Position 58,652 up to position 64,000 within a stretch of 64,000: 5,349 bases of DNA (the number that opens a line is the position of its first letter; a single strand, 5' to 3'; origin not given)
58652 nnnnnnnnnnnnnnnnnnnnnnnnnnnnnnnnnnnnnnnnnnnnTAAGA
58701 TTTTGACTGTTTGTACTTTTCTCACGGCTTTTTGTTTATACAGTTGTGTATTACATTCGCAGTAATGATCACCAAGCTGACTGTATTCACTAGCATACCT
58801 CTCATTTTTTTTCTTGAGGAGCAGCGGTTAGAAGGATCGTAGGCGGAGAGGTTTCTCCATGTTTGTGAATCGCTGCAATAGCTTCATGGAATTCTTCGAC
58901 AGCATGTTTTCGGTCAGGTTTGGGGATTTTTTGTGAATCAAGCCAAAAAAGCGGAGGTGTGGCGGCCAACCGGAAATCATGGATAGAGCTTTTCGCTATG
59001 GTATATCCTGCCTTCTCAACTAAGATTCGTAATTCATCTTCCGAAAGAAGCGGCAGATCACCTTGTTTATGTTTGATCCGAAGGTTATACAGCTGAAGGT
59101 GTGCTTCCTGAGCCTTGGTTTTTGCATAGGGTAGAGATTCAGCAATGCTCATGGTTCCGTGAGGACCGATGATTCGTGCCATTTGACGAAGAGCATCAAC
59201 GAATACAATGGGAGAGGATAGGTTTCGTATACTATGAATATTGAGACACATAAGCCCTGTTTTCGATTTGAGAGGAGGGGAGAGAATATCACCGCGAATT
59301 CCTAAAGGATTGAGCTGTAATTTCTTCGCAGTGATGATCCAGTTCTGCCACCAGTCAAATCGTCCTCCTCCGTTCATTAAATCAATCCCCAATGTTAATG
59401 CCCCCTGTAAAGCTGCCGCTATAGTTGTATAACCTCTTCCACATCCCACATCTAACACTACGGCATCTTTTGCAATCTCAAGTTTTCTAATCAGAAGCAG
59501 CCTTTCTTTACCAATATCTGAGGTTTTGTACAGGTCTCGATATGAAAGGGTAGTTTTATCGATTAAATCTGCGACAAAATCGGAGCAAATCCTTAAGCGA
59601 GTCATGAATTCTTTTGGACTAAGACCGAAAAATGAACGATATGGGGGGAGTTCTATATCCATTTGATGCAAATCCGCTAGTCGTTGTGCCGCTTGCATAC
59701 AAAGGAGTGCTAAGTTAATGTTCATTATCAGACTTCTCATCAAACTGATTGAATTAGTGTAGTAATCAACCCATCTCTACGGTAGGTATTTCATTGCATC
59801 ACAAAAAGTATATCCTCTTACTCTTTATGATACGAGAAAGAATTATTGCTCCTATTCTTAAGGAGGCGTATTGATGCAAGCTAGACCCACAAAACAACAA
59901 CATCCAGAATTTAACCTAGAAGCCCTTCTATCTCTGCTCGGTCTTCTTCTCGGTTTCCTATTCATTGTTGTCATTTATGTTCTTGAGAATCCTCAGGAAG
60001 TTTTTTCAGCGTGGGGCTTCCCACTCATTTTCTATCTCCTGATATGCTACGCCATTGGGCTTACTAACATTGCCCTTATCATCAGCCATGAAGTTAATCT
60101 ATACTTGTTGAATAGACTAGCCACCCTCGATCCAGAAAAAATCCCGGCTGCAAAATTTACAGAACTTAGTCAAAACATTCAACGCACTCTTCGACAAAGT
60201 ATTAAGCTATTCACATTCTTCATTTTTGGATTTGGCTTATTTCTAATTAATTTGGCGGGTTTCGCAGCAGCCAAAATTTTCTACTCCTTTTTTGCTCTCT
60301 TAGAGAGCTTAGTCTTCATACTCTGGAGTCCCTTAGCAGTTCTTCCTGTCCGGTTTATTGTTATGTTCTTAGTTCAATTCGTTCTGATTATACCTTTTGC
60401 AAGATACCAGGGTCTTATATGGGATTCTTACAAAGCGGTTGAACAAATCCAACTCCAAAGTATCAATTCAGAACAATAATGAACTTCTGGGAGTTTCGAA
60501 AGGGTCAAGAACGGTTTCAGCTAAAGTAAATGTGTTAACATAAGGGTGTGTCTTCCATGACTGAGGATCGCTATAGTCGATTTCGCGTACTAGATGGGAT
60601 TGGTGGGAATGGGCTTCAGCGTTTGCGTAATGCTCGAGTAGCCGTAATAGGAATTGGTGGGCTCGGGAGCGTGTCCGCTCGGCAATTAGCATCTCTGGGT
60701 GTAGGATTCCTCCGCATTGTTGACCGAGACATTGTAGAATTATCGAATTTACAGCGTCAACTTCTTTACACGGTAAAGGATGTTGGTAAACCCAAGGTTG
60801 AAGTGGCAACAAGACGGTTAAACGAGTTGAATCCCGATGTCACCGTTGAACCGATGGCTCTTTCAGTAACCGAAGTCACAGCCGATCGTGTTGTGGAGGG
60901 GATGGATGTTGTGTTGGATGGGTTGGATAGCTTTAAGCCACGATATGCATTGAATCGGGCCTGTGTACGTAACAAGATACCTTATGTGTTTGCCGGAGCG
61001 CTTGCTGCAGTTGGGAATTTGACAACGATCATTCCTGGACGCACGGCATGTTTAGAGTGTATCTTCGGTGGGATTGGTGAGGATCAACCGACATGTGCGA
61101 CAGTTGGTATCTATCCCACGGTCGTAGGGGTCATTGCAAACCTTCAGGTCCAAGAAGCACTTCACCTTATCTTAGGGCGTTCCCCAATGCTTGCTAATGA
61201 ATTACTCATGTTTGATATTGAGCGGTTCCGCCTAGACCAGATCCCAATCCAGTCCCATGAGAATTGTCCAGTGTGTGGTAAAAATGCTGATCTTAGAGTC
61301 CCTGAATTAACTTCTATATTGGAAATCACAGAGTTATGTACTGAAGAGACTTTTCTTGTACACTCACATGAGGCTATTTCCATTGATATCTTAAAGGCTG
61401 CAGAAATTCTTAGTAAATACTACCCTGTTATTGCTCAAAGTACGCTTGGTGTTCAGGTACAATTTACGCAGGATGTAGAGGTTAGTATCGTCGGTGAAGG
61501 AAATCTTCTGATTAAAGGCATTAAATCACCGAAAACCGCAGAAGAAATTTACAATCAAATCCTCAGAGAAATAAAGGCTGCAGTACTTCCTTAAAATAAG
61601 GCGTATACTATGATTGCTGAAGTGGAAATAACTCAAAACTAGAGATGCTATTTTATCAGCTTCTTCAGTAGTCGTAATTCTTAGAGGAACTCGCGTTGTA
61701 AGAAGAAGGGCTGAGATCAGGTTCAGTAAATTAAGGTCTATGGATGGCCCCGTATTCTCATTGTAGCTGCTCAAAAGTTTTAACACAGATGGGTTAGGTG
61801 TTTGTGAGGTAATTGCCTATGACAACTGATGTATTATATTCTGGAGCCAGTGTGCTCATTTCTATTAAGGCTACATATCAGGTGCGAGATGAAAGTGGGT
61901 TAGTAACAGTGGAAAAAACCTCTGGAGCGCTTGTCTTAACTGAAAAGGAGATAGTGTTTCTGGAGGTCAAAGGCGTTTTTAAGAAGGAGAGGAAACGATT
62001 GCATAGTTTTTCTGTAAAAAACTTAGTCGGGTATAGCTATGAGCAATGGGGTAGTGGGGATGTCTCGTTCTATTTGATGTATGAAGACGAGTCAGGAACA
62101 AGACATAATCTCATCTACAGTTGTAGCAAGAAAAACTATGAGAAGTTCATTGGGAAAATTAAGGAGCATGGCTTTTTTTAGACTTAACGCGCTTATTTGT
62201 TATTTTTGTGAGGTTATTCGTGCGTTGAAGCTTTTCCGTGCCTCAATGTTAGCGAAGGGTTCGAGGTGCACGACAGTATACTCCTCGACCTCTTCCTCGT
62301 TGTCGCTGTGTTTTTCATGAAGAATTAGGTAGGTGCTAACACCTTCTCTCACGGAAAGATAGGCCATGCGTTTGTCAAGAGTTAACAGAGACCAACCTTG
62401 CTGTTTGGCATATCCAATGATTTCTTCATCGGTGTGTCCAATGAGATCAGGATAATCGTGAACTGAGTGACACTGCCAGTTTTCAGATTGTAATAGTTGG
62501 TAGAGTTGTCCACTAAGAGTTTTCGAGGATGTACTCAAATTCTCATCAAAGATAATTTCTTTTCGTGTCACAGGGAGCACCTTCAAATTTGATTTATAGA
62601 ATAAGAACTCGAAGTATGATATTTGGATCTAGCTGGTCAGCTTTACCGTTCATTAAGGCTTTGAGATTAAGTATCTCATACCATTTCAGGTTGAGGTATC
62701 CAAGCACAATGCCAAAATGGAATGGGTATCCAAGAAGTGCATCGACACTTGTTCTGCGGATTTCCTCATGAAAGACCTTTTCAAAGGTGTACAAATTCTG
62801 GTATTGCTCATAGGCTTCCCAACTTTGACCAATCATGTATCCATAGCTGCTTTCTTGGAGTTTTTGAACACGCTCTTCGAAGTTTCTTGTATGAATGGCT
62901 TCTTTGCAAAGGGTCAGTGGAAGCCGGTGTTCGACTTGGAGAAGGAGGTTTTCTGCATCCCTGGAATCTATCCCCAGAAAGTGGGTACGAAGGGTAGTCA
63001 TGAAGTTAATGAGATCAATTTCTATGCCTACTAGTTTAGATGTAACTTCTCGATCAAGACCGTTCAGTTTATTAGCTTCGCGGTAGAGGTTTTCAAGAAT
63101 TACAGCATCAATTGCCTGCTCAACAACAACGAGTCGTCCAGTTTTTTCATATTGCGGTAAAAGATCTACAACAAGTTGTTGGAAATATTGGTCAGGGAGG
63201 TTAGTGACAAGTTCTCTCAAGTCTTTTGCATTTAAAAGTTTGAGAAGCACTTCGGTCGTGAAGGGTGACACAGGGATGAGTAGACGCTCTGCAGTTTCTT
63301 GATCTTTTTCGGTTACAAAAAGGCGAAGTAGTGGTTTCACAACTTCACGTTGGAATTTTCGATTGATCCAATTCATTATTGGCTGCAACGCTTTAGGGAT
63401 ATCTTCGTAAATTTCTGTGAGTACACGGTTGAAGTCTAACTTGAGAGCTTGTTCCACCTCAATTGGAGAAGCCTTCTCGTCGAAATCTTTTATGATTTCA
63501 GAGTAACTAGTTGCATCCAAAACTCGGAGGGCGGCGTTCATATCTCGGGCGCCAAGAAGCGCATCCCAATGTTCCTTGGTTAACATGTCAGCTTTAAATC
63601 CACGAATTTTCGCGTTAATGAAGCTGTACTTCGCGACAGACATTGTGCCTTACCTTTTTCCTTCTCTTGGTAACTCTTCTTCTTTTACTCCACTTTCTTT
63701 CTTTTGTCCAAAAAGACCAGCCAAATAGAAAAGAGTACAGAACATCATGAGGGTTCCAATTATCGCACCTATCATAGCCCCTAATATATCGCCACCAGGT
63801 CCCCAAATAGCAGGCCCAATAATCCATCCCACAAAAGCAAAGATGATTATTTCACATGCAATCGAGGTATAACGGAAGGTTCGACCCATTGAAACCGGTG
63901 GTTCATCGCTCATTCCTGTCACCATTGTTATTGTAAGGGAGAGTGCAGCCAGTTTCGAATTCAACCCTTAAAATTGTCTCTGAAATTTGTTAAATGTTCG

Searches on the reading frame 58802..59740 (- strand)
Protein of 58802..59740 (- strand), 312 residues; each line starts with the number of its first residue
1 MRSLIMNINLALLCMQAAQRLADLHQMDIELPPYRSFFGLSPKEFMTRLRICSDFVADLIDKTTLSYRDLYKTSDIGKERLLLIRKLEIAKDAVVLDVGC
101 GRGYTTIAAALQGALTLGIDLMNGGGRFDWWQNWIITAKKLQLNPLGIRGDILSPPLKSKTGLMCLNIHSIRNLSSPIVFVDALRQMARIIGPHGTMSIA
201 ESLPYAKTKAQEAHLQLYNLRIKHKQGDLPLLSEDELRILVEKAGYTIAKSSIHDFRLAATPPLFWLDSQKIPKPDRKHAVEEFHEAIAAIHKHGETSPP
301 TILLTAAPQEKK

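Call 8: search_protein_families(library=pfam, proteins=[window:58802-59740:-], max_evalue=0.001)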
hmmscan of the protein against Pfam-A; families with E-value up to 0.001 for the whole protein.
window:58802-59740:- (312 aa): 1 family
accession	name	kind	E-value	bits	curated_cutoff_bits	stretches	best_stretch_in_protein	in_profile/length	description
PF13489.12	Methyltransf_23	-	1.8e-07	31.5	27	1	89-249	20-162/164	Methyltransferase domain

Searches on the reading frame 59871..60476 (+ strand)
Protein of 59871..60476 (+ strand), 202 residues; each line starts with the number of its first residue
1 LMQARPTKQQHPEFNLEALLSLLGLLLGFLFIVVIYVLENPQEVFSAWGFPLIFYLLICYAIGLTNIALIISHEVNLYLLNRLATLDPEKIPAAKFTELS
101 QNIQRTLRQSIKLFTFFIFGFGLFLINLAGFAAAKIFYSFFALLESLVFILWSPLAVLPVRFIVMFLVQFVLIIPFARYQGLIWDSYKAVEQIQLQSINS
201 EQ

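Call 8: search_protein_families(library=pfam, proteins=[window:59871-60476:+], max_evalue=0.001)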
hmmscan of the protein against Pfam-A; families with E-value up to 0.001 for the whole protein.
window:59871-60476:+ (202 aa): 0 families

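Call 70: search_protein_families(library=pfam, proteins=[window:59871-60476:+], max_evalue=5)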
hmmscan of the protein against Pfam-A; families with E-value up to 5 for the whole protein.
window:59871-60476:+ (202 aa): 3 families
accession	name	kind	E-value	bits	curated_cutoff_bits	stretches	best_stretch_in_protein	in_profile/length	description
PF06781.17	CrgA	-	0.069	13.8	24.8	1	7-49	25-67/89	Cell division protein CrgA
PF06398.17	Pex24p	-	0.28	10.6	26.8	1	27-174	44-179/358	Integral peroxisomal membrane peroxin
PF15194.11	TMEM191C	-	2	9.1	32.7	0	14-47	56-89/121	TMEM191C family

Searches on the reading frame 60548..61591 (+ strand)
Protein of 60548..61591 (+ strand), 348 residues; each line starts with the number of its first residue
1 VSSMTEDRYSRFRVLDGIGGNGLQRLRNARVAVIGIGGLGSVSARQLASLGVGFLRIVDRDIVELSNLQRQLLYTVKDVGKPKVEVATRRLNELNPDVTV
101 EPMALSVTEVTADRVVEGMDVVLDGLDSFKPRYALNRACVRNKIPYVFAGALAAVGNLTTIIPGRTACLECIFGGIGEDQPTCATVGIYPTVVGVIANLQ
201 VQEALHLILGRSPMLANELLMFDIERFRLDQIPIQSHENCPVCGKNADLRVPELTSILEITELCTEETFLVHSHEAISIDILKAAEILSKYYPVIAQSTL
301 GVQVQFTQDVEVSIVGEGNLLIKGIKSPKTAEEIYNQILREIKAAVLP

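Call 8: search_protein_families(library=pfam, proteins=[window:60548-61591:+], max_evalue=0.001)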
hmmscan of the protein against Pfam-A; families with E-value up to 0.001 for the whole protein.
window:60548-61591:+ (348 aa): 1 family
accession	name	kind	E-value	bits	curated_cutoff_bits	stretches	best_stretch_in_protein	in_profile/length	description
PF00899.27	ThiF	-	1.1e-71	241.1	28.1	1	9-242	1-238/238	ThiF family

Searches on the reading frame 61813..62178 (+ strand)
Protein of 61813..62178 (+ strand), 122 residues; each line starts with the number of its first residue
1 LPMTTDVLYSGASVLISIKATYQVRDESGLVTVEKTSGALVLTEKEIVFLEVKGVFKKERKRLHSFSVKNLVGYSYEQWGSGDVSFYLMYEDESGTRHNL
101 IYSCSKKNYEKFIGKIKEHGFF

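Call 8: search_protein_families(library=pfam, proteins=[window:61813-62178:+], max_evalue=0.001)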
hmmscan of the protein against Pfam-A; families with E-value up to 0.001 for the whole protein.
window:61813-62178:+ (122 aa): 0 families

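Call 70: search_protein_families(library=pfam, proteins=[window:61813-62178:+], max_evalue=5)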
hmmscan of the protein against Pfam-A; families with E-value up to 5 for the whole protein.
window:61813-62178:+ (122 aa): 3 families
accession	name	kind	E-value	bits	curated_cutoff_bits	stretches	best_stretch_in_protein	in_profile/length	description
PF14470.12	bPH_3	-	0.019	15.9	23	1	21-117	11-94/95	Bacterial PH domain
PF25324.1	DUF7881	-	0.063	13.7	27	1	3-39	25-60/75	Domain of unknown function (DUF7881)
PF08000.17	bPH_1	-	0.066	13.6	27.7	1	25-86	28-88/122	Bacterial PH domain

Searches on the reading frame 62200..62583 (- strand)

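Call 8: search_protein_families(library=pfam, proteins=[window:62200-62583:-], max_evalue=0.001)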
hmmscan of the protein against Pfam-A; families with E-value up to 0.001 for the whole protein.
window:62200-62583:- (127 aa): 2 families
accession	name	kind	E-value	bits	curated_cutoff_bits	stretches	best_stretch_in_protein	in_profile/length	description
PF18480.7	DUF5615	-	1.2e-08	35.2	23.8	1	22-111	8-96/110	Domain of unknown function (DUF5615)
PF18478.7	PIN_10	-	9e-07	29.3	26.2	1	10-76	3-65/84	PIN like domain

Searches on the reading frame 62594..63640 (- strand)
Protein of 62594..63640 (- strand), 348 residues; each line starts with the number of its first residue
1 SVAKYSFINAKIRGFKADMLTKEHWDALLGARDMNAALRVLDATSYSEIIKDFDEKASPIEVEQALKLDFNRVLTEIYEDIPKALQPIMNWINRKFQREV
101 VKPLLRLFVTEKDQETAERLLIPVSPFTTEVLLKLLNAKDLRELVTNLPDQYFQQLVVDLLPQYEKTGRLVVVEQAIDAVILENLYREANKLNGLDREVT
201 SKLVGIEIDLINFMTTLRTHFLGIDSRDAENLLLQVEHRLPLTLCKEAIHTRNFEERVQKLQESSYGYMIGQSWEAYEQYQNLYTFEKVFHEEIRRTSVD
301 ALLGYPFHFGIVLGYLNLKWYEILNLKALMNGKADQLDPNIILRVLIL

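Call 8: search_protein_families(library=pfam, proteins=[window:62594-63640:-], max_evalue=0.001)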
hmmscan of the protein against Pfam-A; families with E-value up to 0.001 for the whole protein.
window:62594-63640:- (348 aa): 1 family
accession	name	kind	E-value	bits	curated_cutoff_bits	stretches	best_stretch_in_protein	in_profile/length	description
PF01992.21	vATP-synt_AC39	-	1.4e-54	186.2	29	1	8-342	1-336/339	ATP synthase (C/AC39) subunit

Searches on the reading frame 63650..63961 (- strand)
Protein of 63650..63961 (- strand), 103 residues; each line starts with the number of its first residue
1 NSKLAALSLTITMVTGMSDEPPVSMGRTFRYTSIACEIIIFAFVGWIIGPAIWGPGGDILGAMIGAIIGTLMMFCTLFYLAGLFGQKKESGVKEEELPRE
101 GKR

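Call 8: search_protein_families(library=pfam, proteins=[window:63650-63961:-], max_evalue=0.001)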
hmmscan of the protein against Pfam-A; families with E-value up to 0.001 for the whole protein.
window:63650-63961:- (103 aa): 0 families

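Call 70: search_protein_families(library=pfam, proteins=[window:63650-63961:-], max_evalue=5)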
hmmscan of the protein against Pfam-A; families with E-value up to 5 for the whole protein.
window:63650-63961:- (103 aa): 7 families
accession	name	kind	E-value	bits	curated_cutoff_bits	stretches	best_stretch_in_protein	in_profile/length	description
PF05433.20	Rick_17kDa_Anti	-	0.0048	17.2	24.2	1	42-71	7-37/43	Glycine zipper 2TM domain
PF10439.15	Bacteriocin_IIc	-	0.012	16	27.1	1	32-67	22-58/59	Bacteriocin class II with double-glycine leader peptide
PF13488.11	Gly-zipper_Omp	-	0.06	13.7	25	1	42-71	7-37/46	Glycine zipper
PF02674.22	Colicin_V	-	0.15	12.5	29.3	1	40-89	78-126/144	Colicin V production protein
PF20990.2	DUF2207_C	-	0.36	10.9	33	1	27-93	132-198/247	Predicted membrane protein (DUF2207) C-terminal domain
PF06305.16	LapA_dom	-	0.42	11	28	1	62-88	27-47/64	Lipopolysaccharide assembly protein A domain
PF06897.17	DUF1269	-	4.3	8.2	26.9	0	42-71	5-35/100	Protein of unknown function (DUF1269)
